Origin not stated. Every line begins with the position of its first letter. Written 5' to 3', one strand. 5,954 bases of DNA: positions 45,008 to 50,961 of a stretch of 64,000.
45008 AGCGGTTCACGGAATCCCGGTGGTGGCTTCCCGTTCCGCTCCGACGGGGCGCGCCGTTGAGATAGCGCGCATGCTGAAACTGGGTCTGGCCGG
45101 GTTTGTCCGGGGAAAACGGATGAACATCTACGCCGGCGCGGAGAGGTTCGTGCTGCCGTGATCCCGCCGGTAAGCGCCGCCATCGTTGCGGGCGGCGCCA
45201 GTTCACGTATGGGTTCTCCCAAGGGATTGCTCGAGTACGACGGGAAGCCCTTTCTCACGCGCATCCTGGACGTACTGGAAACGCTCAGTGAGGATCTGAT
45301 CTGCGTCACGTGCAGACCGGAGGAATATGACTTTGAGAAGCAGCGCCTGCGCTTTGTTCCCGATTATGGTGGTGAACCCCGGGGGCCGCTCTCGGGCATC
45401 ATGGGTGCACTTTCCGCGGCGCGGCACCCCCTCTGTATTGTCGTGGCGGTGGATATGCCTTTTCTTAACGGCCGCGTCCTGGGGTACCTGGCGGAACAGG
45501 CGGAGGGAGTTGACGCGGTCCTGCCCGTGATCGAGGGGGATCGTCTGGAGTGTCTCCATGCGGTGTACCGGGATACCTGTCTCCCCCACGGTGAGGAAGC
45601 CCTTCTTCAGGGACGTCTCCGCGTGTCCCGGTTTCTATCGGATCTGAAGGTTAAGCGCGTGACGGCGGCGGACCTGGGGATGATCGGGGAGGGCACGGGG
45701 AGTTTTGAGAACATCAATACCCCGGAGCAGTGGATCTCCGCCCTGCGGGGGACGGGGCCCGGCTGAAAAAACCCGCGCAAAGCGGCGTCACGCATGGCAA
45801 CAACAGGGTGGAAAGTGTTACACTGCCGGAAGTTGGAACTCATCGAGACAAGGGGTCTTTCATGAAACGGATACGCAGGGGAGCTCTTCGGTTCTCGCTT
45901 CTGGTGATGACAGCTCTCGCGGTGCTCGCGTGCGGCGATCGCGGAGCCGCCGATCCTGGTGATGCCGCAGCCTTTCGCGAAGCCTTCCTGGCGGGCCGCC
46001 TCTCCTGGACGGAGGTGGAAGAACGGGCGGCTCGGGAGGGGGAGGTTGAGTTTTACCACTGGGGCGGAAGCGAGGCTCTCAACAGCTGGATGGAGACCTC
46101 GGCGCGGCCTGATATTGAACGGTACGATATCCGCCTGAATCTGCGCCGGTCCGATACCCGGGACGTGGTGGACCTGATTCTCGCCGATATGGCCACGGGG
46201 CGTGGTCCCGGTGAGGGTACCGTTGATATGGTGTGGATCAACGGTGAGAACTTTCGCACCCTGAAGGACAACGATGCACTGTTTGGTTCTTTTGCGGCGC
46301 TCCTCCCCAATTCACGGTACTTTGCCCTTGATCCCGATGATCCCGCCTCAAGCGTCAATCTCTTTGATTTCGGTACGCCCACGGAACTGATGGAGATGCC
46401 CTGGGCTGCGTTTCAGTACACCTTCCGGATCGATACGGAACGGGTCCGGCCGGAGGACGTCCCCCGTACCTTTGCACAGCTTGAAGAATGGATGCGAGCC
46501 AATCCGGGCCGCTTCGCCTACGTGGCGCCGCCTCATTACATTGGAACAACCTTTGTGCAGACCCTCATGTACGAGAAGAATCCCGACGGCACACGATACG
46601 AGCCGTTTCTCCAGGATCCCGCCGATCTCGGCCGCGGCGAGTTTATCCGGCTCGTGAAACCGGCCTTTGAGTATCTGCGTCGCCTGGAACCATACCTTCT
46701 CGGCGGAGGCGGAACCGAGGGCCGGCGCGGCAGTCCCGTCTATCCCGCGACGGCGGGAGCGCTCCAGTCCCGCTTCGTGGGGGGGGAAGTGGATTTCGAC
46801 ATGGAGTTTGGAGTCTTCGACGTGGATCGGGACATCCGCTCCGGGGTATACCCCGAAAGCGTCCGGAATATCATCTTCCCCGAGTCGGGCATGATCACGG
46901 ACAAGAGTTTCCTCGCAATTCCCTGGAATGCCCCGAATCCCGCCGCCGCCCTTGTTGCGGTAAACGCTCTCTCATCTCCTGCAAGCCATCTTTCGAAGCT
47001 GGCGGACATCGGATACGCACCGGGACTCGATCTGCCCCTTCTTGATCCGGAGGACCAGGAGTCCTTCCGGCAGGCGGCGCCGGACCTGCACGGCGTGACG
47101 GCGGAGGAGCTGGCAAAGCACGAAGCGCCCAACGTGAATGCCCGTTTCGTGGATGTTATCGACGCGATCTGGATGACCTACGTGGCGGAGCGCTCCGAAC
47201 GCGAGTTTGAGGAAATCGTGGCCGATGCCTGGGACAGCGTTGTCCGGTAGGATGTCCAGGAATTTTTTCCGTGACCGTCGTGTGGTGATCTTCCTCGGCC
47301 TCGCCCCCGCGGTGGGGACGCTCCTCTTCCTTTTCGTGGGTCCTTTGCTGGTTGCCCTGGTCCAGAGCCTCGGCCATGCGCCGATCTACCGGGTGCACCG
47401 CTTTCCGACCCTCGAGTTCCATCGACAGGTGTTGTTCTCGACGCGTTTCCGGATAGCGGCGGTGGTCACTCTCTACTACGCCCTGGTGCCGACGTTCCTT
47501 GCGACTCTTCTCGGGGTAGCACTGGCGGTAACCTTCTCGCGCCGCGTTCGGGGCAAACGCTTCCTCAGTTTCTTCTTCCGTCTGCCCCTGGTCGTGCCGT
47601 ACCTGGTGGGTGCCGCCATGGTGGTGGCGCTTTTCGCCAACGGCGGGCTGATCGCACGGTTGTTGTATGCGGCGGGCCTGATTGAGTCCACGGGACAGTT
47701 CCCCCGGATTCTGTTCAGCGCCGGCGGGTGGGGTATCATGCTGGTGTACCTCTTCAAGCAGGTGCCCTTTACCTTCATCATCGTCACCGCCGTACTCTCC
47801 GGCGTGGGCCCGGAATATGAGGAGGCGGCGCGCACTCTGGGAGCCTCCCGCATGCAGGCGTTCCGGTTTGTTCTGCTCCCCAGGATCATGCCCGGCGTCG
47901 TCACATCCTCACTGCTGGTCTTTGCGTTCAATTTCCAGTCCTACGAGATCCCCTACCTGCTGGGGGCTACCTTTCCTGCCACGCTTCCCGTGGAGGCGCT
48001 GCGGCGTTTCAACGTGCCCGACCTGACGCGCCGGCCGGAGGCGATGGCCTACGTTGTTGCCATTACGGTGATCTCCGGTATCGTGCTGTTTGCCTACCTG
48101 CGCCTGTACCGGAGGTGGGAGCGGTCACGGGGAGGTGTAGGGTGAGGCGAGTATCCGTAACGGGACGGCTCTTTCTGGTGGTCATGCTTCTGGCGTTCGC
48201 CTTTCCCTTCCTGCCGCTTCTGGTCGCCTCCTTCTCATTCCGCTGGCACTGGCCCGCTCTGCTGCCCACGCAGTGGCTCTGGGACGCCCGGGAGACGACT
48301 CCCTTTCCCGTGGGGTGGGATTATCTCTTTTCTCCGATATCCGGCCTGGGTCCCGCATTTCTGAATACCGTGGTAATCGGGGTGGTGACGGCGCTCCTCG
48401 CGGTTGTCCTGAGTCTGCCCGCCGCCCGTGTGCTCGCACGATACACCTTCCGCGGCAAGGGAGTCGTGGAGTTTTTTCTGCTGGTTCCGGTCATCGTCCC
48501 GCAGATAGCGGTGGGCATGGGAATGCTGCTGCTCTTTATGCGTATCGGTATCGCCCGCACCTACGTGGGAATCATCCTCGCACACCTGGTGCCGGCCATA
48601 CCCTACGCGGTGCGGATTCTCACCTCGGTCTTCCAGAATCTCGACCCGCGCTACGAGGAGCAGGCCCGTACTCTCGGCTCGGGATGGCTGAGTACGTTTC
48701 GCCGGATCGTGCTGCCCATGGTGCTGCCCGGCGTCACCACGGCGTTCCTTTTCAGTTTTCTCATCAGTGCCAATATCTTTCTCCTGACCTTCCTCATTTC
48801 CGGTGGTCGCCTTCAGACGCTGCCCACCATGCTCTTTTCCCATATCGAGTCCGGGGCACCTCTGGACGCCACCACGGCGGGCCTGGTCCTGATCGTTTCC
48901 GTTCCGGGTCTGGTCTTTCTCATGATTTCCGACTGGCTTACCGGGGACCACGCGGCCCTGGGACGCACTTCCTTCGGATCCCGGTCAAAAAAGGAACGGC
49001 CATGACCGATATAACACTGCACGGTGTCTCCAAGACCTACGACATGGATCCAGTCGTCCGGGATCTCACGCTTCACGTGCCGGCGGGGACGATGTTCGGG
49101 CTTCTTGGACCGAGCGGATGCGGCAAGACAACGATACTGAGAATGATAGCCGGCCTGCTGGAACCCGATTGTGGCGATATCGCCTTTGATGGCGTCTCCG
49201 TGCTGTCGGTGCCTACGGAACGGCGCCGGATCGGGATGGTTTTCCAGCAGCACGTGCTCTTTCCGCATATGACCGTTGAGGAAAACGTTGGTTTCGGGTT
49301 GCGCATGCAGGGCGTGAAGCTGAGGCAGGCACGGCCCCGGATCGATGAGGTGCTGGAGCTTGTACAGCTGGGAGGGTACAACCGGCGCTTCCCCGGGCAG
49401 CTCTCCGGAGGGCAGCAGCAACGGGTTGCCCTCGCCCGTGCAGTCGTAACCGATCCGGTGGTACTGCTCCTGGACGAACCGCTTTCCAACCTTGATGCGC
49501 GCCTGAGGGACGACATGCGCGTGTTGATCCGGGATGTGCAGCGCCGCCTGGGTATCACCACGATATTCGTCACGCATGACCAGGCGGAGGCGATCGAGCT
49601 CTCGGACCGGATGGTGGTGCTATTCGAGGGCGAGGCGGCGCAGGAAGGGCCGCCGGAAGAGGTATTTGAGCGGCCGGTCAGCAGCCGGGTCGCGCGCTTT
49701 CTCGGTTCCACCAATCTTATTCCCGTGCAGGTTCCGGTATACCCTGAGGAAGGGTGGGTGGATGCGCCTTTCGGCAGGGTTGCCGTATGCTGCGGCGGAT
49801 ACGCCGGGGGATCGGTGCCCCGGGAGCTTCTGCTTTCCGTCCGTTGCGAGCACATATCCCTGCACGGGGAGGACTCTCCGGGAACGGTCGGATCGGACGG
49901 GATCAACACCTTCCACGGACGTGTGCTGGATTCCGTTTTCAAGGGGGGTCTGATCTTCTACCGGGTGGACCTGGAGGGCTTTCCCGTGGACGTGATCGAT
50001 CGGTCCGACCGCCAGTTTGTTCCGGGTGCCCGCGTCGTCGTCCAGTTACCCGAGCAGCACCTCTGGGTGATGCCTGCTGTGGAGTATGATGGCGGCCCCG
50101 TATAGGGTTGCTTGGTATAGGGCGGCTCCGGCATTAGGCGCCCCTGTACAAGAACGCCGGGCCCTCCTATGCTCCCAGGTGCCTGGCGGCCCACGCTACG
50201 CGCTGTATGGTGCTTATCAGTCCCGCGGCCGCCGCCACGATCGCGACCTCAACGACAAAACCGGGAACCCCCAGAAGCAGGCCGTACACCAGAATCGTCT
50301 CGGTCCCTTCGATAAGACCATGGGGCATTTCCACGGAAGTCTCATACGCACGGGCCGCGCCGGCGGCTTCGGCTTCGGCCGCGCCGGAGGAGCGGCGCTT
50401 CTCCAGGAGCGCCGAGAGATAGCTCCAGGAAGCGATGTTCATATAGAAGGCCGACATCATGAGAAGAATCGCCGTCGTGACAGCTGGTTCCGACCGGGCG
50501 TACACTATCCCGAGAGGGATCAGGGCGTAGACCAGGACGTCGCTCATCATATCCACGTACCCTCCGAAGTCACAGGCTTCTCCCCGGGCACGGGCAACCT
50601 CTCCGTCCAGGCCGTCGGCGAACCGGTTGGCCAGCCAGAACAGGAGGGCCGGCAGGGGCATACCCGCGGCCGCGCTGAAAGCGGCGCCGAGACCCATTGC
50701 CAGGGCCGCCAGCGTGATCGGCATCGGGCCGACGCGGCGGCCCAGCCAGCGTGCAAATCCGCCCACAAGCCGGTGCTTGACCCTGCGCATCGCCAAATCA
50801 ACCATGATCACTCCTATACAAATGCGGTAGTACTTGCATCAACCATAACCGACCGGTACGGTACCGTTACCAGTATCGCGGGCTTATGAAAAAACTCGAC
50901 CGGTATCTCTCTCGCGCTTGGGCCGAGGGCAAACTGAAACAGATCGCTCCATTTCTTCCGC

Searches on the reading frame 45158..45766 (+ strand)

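Call 34: search_protein_families(library=ncbifam, proteins=[window:45158-45766:+], max_evalue=0.000001)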
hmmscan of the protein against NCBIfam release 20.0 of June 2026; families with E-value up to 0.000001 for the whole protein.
window:45158-45766:+ (202 aa): 10 families
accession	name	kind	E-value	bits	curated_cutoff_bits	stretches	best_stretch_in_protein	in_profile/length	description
NF011056.0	PRK14489.1-1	equivalog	3.4e-44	151.4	379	1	5-192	6-189/363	bifunctional molybdenum cofactor guanylyltransferase MobA/molybdopterin-guanine dinucleotide biosynthesis adaptor protein MobB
NF001457.0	PRK00317.1-3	equivalog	2.7e-30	105.3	164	1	7-190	4-188/200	molybdenum cofactor guanylyltransferase MobA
TIGR02665.1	molyb_mobA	equivalog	4.6e-29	101.8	151.85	1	6-191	2-184/186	molybdenum cofactor guanylyltransferase MobA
NF002741.0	PRK02726.1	equivalog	3.5e-20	72.5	179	1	5-193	8-192/200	molybdenum cofactor guanylyltransferase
NF011059.0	PRK14490.1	equivalog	7.7e-16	58.2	354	1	4-196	180-366/374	bifunctional molybdenum cofactor guanylyltransferase MobA/molybdopterin-guanine dinucleotide biosynthesis adaptor protein MobB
NF011070.0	PRK14500.1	equivalog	4.4e-12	45.9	606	1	4-192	166-348/358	putative bifunctional molybdopterin-guanine dinucleotide biosynthesis protein MoaC/MobA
NF001837.0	PRK00560.1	equivalog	5.1e-12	45.9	182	1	5-197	9-189/196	molybdenum cofactor guanylyltransferase MobA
NF001855.0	PRK00576.1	equivalog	2.4e-10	40.4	205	1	5-171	7-175/197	molybdenum cofactor guanylyltransferase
TIGR03310.1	matur_MocA_YgfJ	equivalog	8.2e-10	39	186.45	1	7-128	2-130/188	molybdenum cofactor cytidylyltransferase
NF011057.0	PRK14489.1-2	subfamily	2.9e-08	33.4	541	1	5-191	7-190/363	bifunctional molybdenum cofactor guanylyltransferase MobA/molybdopterin-guanine dinucleotide biosynthesis adaptor protein MobB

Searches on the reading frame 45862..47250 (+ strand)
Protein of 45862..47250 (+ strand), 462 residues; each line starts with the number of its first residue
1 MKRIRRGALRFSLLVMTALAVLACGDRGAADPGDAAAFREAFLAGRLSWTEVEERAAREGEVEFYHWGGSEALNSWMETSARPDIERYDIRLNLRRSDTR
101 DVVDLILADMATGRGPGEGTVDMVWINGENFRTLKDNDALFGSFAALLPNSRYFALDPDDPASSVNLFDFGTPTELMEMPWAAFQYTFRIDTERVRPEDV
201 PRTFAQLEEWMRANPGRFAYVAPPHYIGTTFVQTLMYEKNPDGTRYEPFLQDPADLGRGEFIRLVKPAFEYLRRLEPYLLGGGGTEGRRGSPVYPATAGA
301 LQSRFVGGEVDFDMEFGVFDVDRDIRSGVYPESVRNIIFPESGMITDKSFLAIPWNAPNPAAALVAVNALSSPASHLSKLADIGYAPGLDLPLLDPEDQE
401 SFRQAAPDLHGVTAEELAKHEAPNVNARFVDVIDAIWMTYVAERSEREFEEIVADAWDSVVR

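Call 12: search_protein_families(library=ncbifam, proteins=[window:45862-47250:+], max_evalue=0.001)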
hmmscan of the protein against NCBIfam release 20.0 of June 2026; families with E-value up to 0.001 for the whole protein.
window:45862-47250:+ (462 aa): 1 family
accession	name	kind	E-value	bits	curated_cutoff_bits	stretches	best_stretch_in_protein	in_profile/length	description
NF008633.1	PRK11622.1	subfamily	2.7e-84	283.3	203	1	43-439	21-394/397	ABC transporter substrate-binding protein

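Call 51: search_solved_structures(query=window:45862-47250:+, max_evalue=0.001)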
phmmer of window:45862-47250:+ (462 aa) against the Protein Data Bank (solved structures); distinct sequences matched with E-value up to 0.001: 0.

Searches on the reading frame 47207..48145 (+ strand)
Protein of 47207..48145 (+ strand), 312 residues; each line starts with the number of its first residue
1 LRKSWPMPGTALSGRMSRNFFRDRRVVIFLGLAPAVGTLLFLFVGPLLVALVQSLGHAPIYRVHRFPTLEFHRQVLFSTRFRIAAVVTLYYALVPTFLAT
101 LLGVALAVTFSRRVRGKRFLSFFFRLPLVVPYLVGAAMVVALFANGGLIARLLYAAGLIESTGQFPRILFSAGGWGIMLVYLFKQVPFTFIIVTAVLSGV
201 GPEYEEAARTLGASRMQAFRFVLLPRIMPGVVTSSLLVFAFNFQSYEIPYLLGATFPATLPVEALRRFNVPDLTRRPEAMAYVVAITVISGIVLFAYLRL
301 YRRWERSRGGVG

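Call 12: search_protein_families(library=ncbifam, proteins=[window:47207-48145:+], max_evalue=0.001)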
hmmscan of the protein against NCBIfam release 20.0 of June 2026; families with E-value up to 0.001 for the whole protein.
window:47207-48145:+ (312 aa): 36 families (the best 25 are shown)
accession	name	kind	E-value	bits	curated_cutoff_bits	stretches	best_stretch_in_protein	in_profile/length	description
NF040839.1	tungstate_WtpB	equivalog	2.6e-19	69.8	340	1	78-302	39-248/251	tungstate ABC transporter permease WtpB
TIGR02141.1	modB_ABC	equivalog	5.1e-19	68.7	182.6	1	87-297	2-202/208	molybdate ABC transporter permease subunit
TIGR00969.1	3a0106s02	subfamily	5.3e-19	68.7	240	1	76-242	54-211/272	sulfate ABC transporter permease subunit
TIGR01581.1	Mo_ABC_porter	hypoth_equivalog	1.7e-18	66.9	210.3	1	74-240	12-169/225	ABC transporter permease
TIGR02139.1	permease_CysT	equivalog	1.5e-17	64.1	246.1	1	73-265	40-223/265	sulfate ABC transporter permease subunit CysT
NF008208.0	PRK10971.1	equivalog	1.3e-16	60.9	415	1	72-306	47-272/277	sulfate/thiosulfate ABC transporter permease CysT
NF007044.0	PRK09497.1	equivalog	1.9e-16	60.4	348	1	38-303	19-277/285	spermidine/putrescine ABC transporter permease PotB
TIGR03262.1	PhnU2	equivalog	4.8e-14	51.9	593.25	1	45-257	16-216/546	putative 2-aminoethylphosphonate ABC transporter permease subunit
NF011624.0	PRK15050.1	equivalog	5.3e-14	52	247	1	26-303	22-287/297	2-aminoethylphosphonate ABC transporter permease subunit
NF007047.0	PRK09500.1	equivalog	1.8e-13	50.7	326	1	171-293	125-244/257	spermidine/putrescine ABC transporter permease PotC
TIGR02140.1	permease_CysW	equivalog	5.5e-13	49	329.1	1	75-240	39-195/261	sulfate ABC transporter permease subunit CysW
NF006954.0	PRK09433.1-5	equivalog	5.5e-11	41.8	821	1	79-254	42-211/530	thiamine/thiamine pyrophosphate ABC transporter permease ThiP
NF006939.0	PRK09421.1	equivalog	5.6e-11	42.3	262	1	86-242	13-161/230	molybdate ABC transporter permease subunit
NF040931.1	ABC_arch_GlcT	equivalog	6.2e-11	42.5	360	1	56-304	26-275/278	glucose ABC transporter permease GlcT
TIGR03226.1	PhnU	equivalog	7.9e-11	42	283.45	1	29-304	45-303/311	2-aminoethylphosphonate ABC transporter permease subunit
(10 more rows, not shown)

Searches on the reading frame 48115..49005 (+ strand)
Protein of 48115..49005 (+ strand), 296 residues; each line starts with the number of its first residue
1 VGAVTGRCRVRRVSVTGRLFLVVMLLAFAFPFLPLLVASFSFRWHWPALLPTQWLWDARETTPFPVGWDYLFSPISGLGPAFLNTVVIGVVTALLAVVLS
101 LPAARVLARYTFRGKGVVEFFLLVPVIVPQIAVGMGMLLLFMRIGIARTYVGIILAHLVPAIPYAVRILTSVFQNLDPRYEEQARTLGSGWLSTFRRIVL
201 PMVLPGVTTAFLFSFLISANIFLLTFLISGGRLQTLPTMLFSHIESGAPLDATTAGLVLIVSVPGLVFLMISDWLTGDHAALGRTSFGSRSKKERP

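Call 12: search_protein_families(library=ncbifam, proteins=[window:48115-49005:+], max_evalue=0.001)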
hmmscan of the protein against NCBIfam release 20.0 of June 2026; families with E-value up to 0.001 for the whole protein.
window:48115-49005:+ (296 aa): 31 families (the best 25 are shown)
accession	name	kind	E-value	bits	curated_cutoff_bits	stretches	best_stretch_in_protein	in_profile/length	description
NF007047.0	PRK09500.1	equivalog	1.7e-28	100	326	1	68-277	46-253/257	spermidine/putrescine ABC transporter permease PotC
TIGR01581.1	Mo_ABC_porter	hypoth_equivalog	1.6e-24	86.6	210.3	1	85-262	26-218/225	ABC transporter permease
TIGR02141.1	modB_ABC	equivalog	1e-20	74.3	182.6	1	86-269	4-202/208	molybdate ABC transporter permease subunit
NF040839.1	tungstate_WtpB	equivalog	8.9e-20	71.4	340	1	81-215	45-190/251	tungstate ABC transporter permease WtpB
TIGR00969.1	3a0106s02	subfamily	1.5e-18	67.3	240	1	82-272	63-266/272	sulfate ABC transporter permease subunit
NF007889.0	PRK10592.1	equivalog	1.1e-17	64.5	476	1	77-270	60-259/281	putrescine ABC transporter permease PotI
NF006939.0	PRK09421.1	equivalog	1.4e-17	63.9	262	1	86-276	16-221/230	molybdate ABC transporter permease subunit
TIGR02139.1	permease_CysT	equivalog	4.5e-16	59.2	246.1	1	82-269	52-255/265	sulfate ABC transporter permease subunit CysT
TIGR03262.1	PhnU2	equivalog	3.3e-14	52.5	593.25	1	77-279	51-260/546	putative 2-aminoethylphosphonate ABC transporter permease subunit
NF008208.0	PRK10971.1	equivalog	7.1e-14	51.9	415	1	82-262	60-256/277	sulfate/thiosulfate ABC transporter permease CysT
NF040932.1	ABC_arch_GlcU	equivalog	1.1e-13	51.4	340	1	71-284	51-269/272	glucose ABC transporter permease GlcU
NF011624.0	PRK15050.1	equivalog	1.5e-12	47.2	247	1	149-263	160-272/297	2-aminoethylphosphonate ABC transporter permease subunit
TIGR03226.1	PhnU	equivalog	8e-12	45.2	283.45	1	151-262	180-293/311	2-aminoethylphosphonate ABC transporter permease subunit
TIGR03255.1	PhnV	equivalog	2.1e-11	44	358.7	1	81-262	67-253/270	2-aminoethylphosphonate ABC transport system, membrane component PhnV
NF007044.0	PRK09497.1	equivalog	6.4e-10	39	348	1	86-241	69-241/285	spermidine/putrescine ABC transporter permease PotB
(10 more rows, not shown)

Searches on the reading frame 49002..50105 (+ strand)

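Call 12: search_protein_families(library=ncbifam, proteins=[window:49002-50105:+], max_evalue=0.001)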
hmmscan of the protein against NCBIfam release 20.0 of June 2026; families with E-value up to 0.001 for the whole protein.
window:49002-50105:+ (367 aa): 187 families (the best 25 are shown)
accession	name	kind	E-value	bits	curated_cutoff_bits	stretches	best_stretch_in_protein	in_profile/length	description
TIGR03265.1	PhnT2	equivalog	5.8e-94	315.2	457.7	1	4-353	5-348/353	putative 2-aminoethylphosphonate ABC transporter ATP-binding protein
NF006987.0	PRK09452.1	equivalog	6e-94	314.8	482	1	4-323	18-332/378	spermidine/putrescine ABC transporter ATP-binding protein PotA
TIGR01187.1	potA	subfamily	1e-92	310.7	355.6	1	34-325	1-287/325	polyamine ABC transporter ATP-binding protein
NF008653.0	PRK11650.1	subfamily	1.3e-86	290.8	432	1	1-291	1-291/357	sn-glycerol-3-phosphate ABC transporter ATP-binding protein UgpC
NF008513.0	PRK11432.1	equivalog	1.6e-85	287.1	496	1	4-243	7-246/351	ferric ABC transporter ATP-binding protein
NF043075.1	MMSYN1_0197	equivalog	1.2e-80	271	550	1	4-324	3-306/341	spermidine/putrescine ABC transporter ATP-binding protein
NF040933.2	ABC_arch_GlcV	equivalog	2e-80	270.4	450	1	4-291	3-292/357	glucose ABC transporter ATP-binding protein GlcV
TIGR00968.1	3a0106s01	subfamily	1.3e-78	263.8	342.75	1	4-238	1-235/237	sulfate ABC transporter ATP-binding protein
TIGR03258.1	PhnT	equivalog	4e-78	263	499.15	1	4-341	9-339/359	2-aminoethylphosphonate ABC transport system ATP-binding subunit PhnT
NF008233.0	PRK11000.1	equivalog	1.1e-73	248.3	568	1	1-245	1-247/369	maltose/maltodextrin ABC transporter ATP-binding protein MalK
NF008105.0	PRK10851.1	equivalog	3.2e-72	243.2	502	1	4-240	3-243/362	sulfate/thiosulfate ABC transporter ATP-binding protein CysA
NF008621.0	PRK11607.1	equivalog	5e-72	242.8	613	1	7-325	23-337/377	putrescine ABC transporter ATP-binding subunit PotG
NF040840.2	tungstate_WtpC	equivalog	5.5e-72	242.9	440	1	6-325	4-312/347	tungstate ABC transporter ATP-binding protein WtpC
TIGR01186.1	proV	subfamily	1e-64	218.9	326.6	1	18-242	8-238/363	betaine/proline/choline family ABC transporter ATP-binding protein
TIGR02142.1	modC_ABC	equivalog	6.2e-56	190.2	285.05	1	21-288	15-285/353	molybdenum ABC transporter ATP-binding protein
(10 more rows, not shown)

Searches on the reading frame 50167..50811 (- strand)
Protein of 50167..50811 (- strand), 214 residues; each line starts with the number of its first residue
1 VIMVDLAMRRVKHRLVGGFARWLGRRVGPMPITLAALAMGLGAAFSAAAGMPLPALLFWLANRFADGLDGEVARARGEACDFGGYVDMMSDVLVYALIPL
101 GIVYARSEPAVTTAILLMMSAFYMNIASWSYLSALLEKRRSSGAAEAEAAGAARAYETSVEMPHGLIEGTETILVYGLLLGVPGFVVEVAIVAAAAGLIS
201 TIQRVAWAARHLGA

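Call 3: search_protein_families(library=pfam, proteins=[window:50167-50811:-], max_evalue=0.01)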
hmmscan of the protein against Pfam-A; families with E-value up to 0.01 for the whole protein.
window:50167-50811:- (214 aa): 1 family
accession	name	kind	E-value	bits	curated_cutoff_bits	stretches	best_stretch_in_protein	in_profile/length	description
PF01066.26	CDP-OH_P_transf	-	7.6e-09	36.6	22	1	31-133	6-108/152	CDP-alcohol phosphatidyltransferase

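Call 4: search_protein_families(library=ncbifam, proteins=[window:50167-50811:-], max_evalue=0.01)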
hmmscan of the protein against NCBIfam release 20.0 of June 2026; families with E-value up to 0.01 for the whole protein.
window:50167-50811:- (214 aa): 6 families
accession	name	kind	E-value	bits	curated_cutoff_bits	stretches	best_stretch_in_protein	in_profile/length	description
NF040950.1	archin_ph_syn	equivalog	3.5e-13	49.8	180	1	26-123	23-122/191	archaetidylinositol phosphate synthase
NF041135.1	IPPtranDIPPsyn_Thcocales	equivalog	6.6e-12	45.1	580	1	9-128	232-350/419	bifunctional L-myo-inositol-1-phosphate cytidylyltransferase/CDP-L-myo-inositol myo-inositolphosphotransferase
TIGR00473.1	pssA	equivalog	2.3e-08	34.3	107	1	37-124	5-90/153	CDP-diacylglycerol--serine O-phosphatidyltransferase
TIGR04217.1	archae_ser_T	exception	1.3e-06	28.3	200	1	32-111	13-91/221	archaetidylserine synthase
NF045883.1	PIPSynth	equivalog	4.3e-06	26.6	170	1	9-210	4-194/197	phosphatidylinositol phosphate synthase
NF038087.1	arch_ser_synth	exception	3e-05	23.8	240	1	33-121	11-101/216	archaetidylserine synthase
